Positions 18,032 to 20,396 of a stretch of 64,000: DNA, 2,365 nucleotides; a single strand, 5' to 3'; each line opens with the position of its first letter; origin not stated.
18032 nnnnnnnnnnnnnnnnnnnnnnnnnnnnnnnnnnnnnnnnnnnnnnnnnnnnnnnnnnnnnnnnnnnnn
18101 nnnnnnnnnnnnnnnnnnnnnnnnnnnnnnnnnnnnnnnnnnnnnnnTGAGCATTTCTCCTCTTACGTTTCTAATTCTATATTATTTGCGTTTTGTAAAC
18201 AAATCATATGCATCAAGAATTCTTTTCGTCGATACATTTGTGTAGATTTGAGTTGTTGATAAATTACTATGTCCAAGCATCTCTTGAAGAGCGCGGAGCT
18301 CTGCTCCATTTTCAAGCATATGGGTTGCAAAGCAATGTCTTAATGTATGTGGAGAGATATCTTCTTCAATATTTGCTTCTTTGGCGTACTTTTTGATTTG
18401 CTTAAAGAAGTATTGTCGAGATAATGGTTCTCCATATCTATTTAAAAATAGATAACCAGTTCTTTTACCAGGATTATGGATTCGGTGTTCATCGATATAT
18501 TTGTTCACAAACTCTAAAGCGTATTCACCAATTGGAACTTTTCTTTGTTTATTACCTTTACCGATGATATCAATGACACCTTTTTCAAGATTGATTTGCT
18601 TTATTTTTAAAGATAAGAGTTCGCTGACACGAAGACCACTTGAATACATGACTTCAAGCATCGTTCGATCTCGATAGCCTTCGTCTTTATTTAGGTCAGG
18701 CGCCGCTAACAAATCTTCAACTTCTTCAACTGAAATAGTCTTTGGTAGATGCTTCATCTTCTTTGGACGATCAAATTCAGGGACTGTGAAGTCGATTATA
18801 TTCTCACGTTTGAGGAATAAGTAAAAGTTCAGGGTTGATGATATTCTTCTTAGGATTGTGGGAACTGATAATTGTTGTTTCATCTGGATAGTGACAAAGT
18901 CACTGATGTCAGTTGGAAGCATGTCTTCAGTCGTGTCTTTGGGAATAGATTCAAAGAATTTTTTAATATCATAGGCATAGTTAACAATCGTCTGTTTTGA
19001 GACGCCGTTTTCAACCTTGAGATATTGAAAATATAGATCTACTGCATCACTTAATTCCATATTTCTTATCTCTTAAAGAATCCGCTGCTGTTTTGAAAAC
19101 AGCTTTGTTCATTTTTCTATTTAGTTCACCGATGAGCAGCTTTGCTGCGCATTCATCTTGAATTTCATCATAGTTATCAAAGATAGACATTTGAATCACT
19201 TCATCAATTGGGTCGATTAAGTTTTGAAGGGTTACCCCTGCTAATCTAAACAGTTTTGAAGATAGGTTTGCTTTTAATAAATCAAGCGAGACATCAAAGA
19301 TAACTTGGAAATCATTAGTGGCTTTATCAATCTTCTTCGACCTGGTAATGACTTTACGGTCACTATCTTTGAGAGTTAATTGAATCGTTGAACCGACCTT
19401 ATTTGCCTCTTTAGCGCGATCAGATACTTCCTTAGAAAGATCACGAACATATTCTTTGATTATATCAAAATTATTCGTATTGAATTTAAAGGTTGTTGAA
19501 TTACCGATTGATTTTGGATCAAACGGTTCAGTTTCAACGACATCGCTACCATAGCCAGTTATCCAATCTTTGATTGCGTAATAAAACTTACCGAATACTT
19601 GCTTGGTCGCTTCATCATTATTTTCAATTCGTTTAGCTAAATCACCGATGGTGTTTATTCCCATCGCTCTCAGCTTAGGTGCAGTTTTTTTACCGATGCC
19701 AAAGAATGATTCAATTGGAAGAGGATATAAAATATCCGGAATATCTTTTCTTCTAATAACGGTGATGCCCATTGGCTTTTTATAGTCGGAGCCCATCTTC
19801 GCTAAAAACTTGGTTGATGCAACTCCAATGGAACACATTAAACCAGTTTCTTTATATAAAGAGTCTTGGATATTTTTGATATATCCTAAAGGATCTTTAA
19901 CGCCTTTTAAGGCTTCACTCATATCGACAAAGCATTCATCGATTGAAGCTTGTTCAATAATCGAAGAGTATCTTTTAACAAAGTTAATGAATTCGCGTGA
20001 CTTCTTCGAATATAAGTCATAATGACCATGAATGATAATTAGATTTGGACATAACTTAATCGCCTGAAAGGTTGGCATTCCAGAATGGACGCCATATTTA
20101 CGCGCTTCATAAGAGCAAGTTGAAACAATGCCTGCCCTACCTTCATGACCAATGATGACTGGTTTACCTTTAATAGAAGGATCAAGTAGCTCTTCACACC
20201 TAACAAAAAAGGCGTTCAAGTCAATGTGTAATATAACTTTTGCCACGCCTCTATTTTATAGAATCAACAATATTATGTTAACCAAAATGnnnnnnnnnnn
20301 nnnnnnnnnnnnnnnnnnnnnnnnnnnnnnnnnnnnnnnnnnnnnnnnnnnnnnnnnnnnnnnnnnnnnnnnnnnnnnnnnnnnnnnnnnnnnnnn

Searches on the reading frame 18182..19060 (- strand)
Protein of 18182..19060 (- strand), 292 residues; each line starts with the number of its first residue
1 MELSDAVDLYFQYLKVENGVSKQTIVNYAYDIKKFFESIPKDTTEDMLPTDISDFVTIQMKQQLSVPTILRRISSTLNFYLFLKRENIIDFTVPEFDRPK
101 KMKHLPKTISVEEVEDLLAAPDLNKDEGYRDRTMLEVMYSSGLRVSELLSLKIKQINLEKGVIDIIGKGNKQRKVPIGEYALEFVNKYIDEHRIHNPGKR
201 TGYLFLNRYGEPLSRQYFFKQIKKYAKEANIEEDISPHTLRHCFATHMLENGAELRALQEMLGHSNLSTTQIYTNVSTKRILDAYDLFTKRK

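Call 8: search_protein_families(library=ncbifam, proteins=[window:18182-19060:-])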
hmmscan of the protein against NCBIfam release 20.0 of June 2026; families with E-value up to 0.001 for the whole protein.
window:18182-19060:- (292 aa): 12 families
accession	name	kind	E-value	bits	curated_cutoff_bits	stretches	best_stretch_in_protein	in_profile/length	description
TIGR02225.1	recomb_XerD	equivalog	8.3e-95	317.4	329.6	1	9-286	2-284/290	site-specific tyrosine recombinase XerD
NF001399.0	PRK00283.1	subfamily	5.3e-89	298.4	279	1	4-285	6-292/300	tyrosine recombinase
TIGR02224.1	recomb_XerC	equivalog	5.7e-84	282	335.15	1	10-289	3-290/295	tyrosine recombinase XerC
NF040815.2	recomb_XerA_Arch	equivalog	2.5e-70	237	220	1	10-285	3-263/263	site-specific tyrosine recombinase/integron integrase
NF002331.0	PRK01287.1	subfamily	1e-52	179.4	371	1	63-280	94-316/365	site-specific tyrosine recombinase XerC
TIGR02249.1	integrase_gron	subfamily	2.4e-40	138.8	265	2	214-279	238-303/315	integron integrase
NF003462.0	PRK05084.1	equivalog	1.1e-34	119.8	267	1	128-290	194-358/360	tyrosine recombinase XerS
NF011946.0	PRK15417.1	equivalog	9.2e-22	77.6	435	2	215-277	254-316/337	integron integrase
NF007371.0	PRK09871.1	subfamily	5.6e-21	75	222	1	113-281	11-179/198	tyrosine-type DNA invertase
NF007370.0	PRK09870.1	subfamily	2.7e-20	72.9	221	1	109-287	13-190/200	tyrosine-type DNA invertase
NF002685.0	PRK02436.1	equivalog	1.2e-18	67.8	178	1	13-270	8-240/245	site-specific tyrosine recombinase XerD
NF040693.1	recomb_GmtY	equivalog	2e-09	37.2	340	1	178-282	329-438/441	gamma-mobile-trio recombinase GmtY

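Call 9: search_protein_families(library=pfam, proteins=[window:18182-19060:-])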
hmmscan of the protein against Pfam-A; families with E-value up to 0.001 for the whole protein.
window:18182-19060:- (292 aa): 3 families
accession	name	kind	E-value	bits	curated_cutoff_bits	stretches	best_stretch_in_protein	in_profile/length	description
PF00589.27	Phage_integrase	-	8.6e-54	182.3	27.1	1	108-279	2-171/172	Phage integrase family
PF02899.23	Phage_int_SAM_1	-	1.4e-14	54.5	22.3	1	7-87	1-83/83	Phage integrase, N-terminal SAM-like domain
PF13495.12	Phage_int_SAM_4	-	1.5e-05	25.8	27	1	14-80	9-75/85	Phage integrase, N-terminal SAM-like domain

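Call 38: search_solved_structures(query=window:18182-19060:-, show_alignments=1, max_evalue=1e-20)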
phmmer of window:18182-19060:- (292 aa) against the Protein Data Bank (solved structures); distinct sequences matched with E-value up to 1e-20: 7.
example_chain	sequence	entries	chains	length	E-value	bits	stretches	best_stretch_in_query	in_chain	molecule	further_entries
1a0p_A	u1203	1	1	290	1.9e-50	175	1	11-282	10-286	SITE-SPECIFIC RECOMBINASE XERD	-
4a8e_A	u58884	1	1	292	7.8e-46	159.9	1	5-284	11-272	PROBABLE TYROSINE RECOMBINASE XERC-LIKE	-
5dcf_A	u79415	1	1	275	1.2e-45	159.3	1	107-284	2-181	Tyrosine recombinase XerD,DNA translocase FtsK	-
9i5v_14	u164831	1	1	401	2.2e-38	135.5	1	2-288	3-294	Ribosome-associated translation inhibitor RaiA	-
5hxy_A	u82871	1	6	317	1.1e-30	110.2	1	7-285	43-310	Tyrosine recombinase XerA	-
2a3v_A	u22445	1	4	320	1.4e-23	87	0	218-277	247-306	site-specific recombinase IntI4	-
5jjv_A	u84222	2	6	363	1.9e-22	83.2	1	104-288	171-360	Tyrosine recombinase XerH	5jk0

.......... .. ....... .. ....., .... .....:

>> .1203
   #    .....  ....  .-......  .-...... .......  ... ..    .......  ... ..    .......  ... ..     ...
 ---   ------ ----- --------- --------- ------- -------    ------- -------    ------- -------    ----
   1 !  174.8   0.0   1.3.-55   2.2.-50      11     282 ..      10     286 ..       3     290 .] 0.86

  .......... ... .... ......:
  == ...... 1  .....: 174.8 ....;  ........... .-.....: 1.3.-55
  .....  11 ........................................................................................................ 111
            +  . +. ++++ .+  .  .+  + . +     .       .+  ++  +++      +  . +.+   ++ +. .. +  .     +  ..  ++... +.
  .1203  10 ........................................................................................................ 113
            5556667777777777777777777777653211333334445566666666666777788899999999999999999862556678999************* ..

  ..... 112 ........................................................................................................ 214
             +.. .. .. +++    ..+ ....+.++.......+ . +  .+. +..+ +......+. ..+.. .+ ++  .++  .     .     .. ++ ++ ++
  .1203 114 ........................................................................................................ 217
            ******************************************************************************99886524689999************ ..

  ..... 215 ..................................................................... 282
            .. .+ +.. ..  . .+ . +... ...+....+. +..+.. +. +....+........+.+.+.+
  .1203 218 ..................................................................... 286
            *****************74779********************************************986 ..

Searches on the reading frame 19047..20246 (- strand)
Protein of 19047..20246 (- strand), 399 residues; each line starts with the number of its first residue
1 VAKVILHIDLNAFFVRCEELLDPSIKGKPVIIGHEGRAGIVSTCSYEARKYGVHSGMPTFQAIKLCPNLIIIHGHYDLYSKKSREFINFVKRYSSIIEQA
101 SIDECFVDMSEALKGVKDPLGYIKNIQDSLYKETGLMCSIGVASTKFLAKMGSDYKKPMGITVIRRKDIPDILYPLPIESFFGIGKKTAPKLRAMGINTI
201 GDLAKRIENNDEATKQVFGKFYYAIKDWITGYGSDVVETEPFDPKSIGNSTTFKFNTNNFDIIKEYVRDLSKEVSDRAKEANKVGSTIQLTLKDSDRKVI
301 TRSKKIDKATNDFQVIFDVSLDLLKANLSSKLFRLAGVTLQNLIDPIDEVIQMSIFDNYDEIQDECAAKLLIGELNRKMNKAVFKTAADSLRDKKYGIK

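Call 8: search_protein_families(library=ncbifam, proteins=[window:19047-20246:-])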
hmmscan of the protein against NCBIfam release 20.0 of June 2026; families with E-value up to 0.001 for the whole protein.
window:19047-20246:- (399 aa): 10 families
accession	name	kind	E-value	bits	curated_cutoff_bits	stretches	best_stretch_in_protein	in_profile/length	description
NF002492.0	PRK01810.1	equivalog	2.7e-104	349.2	399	1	2-394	9-399/412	DNA polymerase IV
NF010731.0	PRK14133.1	equivalog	2.1e-88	296.9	362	1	1-358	1-349/352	DNA polymerase IV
NF002882.0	PRK03348.1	equivalog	4.3e-80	269.7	389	1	2-365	4-362/461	DNA polymerase IV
NF002677.0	PRK02406.1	equivalog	1.7e-78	264.3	256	1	3-346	6-346/357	DNA polymerase IV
NF002751.0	PRK02794.1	equivalog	8.5e-78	262.1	371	1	5-383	40-411/425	DNA polymerase IV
NF002848.0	PRK03103.1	subfamily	1.3e-71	241.2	381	1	1-361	2-366/410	DNA polymerase IV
NF003015.0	PRK03858.1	subfamily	4.4e-65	220.3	367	1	4-346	8-346/399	DNA polymerase IV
NF002883.0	PRK03352.1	equivalog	7.1e-59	199.7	330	1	2-341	4-340/347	DNA polymerase IV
NF002292.0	PRK01216.1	equivalog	1.8e-53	181.8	339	1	4-345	2-341/351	DNA polymerase IV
NF002955.0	PRK03609.1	subfamily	1.6e-30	106.4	431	1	7-206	4-209/422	translesion error-prone DNA polymerase V subunit UmuC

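Call 9: search_protein_families(library=pfam, proteins=[window:19047-20246:-])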
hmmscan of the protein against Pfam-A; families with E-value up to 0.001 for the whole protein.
window:19047-20246:- (399 aa): 3 families
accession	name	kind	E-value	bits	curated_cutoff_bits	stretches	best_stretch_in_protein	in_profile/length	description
PF00817.25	IMS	-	9.5e-51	172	23.2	1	8-154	1-148/148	impB/mucB/samB family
PF11799.13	IMS_C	-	3.2e-22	79.4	20.7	1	244-346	1-101/109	impB/mucB/samB family C-terminal domain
PF11798.14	IMS_HHH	-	2.3e-08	34.2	24.4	1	167-197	2-32/32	IMS family HHH motif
